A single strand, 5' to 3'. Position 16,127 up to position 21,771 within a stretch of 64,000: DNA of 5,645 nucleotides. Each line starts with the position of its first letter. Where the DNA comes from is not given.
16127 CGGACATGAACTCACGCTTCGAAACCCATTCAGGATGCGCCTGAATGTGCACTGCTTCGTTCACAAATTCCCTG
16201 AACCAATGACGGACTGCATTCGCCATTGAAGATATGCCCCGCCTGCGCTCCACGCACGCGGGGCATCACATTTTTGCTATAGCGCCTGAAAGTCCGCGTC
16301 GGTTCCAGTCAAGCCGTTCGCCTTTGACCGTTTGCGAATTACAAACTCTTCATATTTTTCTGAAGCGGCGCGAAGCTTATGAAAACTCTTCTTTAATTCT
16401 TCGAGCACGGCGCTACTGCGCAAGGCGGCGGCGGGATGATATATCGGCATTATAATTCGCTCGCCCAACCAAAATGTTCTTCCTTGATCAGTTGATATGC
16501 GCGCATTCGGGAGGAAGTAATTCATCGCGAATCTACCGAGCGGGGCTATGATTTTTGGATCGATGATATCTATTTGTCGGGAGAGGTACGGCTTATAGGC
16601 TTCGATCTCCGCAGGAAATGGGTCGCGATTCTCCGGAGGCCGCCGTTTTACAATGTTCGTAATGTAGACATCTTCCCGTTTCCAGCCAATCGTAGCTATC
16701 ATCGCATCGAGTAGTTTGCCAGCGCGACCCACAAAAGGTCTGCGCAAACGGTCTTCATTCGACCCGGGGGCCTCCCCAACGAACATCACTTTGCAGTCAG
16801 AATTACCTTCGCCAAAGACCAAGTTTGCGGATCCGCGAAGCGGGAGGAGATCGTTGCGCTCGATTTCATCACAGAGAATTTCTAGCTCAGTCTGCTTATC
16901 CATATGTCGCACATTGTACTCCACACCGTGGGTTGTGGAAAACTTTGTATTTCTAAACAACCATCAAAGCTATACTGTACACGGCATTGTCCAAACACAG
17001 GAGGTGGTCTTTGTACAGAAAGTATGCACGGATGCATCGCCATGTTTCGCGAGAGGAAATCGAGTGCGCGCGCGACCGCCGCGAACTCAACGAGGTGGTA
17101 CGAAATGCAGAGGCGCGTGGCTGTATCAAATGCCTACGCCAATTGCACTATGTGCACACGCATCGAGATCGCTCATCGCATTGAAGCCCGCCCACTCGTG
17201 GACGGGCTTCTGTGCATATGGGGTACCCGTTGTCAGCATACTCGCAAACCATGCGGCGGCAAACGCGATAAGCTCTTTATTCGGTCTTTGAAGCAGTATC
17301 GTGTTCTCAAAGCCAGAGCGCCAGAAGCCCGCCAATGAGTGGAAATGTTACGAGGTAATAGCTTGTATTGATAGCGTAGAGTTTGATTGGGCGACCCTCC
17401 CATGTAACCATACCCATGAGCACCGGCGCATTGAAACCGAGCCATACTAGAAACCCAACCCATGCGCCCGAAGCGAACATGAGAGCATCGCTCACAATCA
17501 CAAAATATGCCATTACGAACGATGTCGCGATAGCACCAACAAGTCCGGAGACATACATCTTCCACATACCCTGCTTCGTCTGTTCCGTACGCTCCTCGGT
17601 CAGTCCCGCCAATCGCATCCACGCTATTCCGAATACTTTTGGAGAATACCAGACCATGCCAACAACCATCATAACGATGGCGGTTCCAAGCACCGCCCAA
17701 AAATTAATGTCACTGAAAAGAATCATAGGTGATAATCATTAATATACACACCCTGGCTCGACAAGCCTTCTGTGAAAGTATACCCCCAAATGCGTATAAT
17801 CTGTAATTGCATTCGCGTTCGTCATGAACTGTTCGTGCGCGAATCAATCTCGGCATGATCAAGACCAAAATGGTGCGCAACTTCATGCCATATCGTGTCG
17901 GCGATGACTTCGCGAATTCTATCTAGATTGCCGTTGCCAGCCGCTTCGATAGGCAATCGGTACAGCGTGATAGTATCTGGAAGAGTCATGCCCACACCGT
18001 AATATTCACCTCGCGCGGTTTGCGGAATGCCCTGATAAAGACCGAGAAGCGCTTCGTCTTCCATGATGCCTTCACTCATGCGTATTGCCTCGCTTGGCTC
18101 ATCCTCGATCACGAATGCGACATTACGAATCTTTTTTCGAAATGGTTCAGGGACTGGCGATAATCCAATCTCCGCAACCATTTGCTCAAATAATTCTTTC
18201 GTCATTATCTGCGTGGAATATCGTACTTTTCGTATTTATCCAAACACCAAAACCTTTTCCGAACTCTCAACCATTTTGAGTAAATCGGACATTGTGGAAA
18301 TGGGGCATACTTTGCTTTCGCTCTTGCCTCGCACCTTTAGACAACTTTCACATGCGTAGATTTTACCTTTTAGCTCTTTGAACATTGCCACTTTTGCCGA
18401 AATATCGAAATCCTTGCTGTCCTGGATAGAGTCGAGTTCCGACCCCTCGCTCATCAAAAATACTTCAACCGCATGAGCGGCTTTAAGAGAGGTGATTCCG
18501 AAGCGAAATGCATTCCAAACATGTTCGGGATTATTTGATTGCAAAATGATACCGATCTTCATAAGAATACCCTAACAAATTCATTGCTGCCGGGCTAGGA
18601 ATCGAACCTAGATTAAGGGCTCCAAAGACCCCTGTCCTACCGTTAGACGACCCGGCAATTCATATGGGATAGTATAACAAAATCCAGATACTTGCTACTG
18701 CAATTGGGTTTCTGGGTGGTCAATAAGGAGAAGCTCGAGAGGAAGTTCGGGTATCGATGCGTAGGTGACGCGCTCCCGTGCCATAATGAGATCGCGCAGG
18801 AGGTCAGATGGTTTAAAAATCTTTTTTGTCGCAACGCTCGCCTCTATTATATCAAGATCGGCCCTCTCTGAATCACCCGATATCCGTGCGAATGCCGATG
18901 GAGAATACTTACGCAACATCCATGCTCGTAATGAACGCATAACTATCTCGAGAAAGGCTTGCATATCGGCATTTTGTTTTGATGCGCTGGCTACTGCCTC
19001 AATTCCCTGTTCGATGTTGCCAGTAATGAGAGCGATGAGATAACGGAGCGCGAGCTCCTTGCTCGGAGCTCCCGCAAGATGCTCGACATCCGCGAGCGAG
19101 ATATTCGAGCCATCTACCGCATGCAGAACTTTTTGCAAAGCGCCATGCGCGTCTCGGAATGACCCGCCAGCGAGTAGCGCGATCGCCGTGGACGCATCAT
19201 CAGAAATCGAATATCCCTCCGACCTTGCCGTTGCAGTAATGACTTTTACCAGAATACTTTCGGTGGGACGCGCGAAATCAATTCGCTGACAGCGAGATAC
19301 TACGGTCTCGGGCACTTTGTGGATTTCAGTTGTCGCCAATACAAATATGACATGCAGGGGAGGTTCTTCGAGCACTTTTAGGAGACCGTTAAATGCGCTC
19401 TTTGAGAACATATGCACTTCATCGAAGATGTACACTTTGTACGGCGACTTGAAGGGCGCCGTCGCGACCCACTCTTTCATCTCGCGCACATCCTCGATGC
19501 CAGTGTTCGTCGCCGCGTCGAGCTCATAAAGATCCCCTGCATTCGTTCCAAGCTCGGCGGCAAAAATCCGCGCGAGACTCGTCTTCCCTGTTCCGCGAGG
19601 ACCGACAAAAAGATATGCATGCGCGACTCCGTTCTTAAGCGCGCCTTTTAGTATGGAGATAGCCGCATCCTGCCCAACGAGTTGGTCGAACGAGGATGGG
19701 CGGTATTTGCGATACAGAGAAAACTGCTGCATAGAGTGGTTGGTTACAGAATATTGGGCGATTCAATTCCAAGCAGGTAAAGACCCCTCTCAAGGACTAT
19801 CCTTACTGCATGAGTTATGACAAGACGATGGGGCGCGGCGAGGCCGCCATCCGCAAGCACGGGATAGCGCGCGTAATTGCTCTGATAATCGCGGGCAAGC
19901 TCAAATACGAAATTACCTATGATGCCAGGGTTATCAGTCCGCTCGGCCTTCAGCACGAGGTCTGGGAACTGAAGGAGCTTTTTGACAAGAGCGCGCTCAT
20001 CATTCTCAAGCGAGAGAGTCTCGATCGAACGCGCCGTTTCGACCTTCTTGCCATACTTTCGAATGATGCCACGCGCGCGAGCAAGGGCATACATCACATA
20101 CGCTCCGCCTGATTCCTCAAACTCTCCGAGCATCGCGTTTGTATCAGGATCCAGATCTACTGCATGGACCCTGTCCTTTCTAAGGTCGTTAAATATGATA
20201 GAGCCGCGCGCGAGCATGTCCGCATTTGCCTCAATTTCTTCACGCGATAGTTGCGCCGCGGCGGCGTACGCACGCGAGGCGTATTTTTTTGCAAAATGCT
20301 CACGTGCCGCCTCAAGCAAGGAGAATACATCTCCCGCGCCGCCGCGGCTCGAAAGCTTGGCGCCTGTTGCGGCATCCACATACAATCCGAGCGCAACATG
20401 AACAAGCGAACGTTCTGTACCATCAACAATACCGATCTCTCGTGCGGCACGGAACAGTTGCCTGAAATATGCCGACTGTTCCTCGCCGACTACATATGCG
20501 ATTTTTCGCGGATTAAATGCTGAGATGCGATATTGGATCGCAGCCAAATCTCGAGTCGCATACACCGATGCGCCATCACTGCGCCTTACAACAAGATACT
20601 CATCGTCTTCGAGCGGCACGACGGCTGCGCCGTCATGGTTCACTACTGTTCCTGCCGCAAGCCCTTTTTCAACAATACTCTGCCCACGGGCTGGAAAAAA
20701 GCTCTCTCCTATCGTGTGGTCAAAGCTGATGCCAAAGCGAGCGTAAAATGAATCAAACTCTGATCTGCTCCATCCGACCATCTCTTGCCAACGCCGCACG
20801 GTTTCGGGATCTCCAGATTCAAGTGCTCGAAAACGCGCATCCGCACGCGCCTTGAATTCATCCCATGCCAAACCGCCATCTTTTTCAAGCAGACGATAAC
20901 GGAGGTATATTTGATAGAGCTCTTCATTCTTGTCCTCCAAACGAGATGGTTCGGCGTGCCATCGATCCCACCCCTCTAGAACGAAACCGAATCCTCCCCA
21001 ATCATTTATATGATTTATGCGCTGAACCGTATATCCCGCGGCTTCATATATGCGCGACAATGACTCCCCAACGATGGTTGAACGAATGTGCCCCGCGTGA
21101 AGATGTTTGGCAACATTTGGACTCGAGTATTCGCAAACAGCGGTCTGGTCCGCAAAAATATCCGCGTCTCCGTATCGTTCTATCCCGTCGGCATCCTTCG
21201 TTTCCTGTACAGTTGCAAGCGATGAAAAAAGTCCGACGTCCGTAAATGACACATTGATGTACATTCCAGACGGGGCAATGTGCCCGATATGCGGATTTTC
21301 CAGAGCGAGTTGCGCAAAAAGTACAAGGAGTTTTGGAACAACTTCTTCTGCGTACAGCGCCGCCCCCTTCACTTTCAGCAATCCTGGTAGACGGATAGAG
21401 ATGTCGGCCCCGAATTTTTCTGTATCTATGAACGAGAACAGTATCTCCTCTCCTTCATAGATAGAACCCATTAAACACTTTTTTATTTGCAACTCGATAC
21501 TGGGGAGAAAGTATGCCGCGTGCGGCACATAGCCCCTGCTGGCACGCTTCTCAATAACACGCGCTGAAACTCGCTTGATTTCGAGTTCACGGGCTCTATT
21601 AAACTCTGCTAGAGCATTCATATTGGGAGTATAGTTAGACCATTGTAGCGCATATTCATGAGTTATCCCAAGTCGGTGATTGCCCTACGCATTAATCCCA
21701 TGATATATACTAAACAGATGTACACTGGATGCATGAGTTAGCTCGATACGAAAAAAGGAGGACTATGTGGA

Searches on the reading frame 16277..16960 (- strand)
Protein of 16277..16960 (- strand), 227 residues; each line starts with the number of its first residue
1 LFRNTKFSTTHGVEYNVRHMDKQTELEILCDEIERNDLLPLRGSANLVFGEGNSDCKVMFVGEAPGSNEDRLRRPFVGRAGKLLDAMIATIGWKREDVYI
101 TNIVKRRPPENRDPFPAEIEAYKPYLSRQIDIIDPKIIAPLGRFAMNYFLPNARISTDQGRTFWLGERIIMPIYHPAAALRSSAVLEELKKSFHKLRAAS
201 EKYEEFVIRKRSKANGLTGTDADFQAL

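Call 6: search_protein_families(library=pfam, proteins=[window:16277-16960:-], max_evalue=0.001)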
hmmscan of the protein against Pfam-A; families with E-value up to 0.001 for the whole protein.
window:16277-16960:- (227 aa): 1 family
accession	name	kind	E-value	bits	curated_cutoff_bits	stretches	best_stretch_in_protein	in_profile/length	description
PF03167.25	UDG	-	3.2e-35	121.7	24.3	1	49-184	1-126/141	Uracil DNA glycosylase superfamily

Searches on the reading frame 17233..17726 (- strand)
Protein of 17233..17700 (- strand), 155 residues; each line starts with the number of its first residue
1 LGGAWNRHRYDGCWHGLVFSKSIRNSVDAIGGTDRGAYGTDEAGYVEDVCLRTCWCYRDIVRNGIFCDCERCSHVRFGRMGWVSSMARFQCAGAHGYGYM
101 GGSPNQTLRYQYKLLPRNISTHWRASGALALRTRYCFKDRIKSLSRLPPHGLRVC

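Call 6: search_protein_families(library=pfam, proteins=[window:17233-17700:-], max_evalue=0.001)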
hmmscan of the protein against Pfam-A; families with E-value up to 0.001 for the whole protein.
window:17233-17700:- (155 aa): 0 families

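Call 63: search_protein_families(library=pfam, proteins=[window:17307-17726:-], max_evalue=0.001)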
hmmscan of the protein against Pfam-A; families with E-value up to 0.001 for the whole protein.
window:17307-17726:- (139 aa): 1 family
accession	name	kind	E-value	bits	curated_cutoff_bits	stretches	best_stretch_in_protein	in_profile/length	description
PF08570.15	DUF1761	-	5.4e-28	98.2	31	1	10-135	1-122/123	Protein of unknown function (DUF1761)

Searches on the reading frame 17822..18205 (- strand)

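Call 6: search_protein_families(library=pfam, proteins=[window:17822-18205:-], max_evalue=0.001)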
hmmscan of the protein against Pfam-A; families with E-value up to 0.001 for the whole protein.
window:17822-18205:- (127 aa): 1 family
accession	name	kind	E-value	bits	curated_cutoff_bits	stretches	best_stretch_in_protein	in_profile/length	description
PF06262.17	Zincin_1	-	3.1e-22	78.8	22.4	1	27-122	2-94/97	Zincin-like metallopeptidase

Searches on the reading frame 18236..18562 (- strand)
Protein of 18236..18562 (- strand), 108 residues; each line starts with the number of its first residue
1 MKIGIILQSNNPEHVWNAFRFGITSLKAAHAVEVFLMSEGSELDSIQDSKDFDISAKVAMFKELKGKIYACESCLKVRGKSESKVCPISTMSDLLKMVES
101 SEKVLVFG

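Call 6: search_protein_families(library=pfam, proteins=[window:18236-18562:-], max_evalue=0.001)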
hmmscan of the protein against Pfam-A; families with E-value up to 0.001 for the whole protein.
window:18236-18562:- (108 aa): 1 family
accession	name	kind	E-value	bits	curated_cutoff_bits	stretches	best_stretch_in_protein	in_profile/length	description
PF02635.20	DsrE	-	1.9e-09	38.2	22.7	1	1-107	1-116/116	DsrE/DsrF-like family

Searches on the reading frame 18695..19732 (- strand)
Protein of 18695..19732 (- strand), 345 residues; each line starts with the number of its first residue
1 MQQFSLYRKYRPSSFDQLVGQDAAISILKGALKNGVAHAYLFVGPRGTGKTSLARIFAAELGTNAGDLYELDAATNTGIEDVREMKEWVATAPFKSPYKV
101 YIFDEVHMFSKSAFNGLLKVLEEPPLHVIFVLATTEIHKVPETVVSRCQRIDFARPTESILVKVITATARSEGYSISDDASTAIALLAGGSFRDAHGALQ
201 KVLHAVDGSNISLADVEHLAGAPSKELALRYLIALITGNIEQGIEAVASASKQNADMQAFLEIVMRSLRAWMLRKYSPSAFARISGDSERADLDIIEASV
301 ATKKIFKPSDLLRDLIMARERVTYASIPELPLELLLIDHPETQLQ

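Call 6: search_protein_families(library=pfam, proteins=[window:18695-19732:-], max_evalue=0.001)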
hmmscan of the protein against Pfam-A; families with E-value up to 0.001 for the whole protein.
window:18695-19732:- (345 aa): 10 families
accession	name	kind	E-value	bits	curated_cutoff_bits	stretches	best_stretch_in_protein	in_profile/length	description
PF13177.12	DNA_pol3_delta2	-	1.7e-28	100.1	27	2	75-155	79-159/161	DNA polymerase III, delta subunit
PF00004.35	AAA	-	3e-15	57.3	21.2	1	40-151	1-126/131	ATPase family associated with various cellular activities (AAA)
PF07728.20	AAA_5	-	1.8e-06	28.4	22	1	41-128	3-97/139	AAA domain (dynein-related subfamily)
PF05496.18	RuvB_N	-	3.7e-06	27.2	27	1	11-129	2-116/159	Holliday junction DNA helicase RuvB P-loop domain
PF01078.27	Mg_chelatase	-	4.5e-05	23.4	20.3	1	15-99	2-83/207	Magnesium chelatase, subunit ChlI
PF13401.12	AAA_22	-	6.2e-05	23.8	27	0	40-63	8-31/130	AAA domain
PF13173.12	AAA_14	-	8.3e-05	23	27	1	39-111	4-76/129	AAA domain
PF13191.12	AAA_16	-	0.0002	22.3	32.6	1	17-64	1-51/167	AAA ATPase domain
PF12169.13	DNA_pol3_gamma3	-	0.00027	21.2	24.4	1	211-337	1-125/143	DNA polymerase III subunits gamma and tau domain III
PF13604.12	AAA_30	-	0.00073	19.8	27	0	40-131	21-122/191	AAA domain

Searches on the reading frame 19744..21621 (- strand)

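Call 7: search_protein_families(library=pfam, proteins=[window:19744-21621:-], max_evalue=0.001)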
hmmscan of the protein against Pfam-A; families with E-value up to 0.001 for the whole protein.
window:19744-21621:- (625 aa): 2 families
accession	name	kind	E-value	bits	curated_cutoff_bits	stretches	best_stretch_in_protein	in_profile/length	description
PF00750.26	tRNA-synt_1d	-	1.9e-59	201.9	23.3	1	157-486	18-343/349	tRNA synthetases class I (R), catalytic domain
PF05746.21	DALR_1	-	1.6e-21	77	22.3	1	509-623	1-115/117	DALR anticodon binding domain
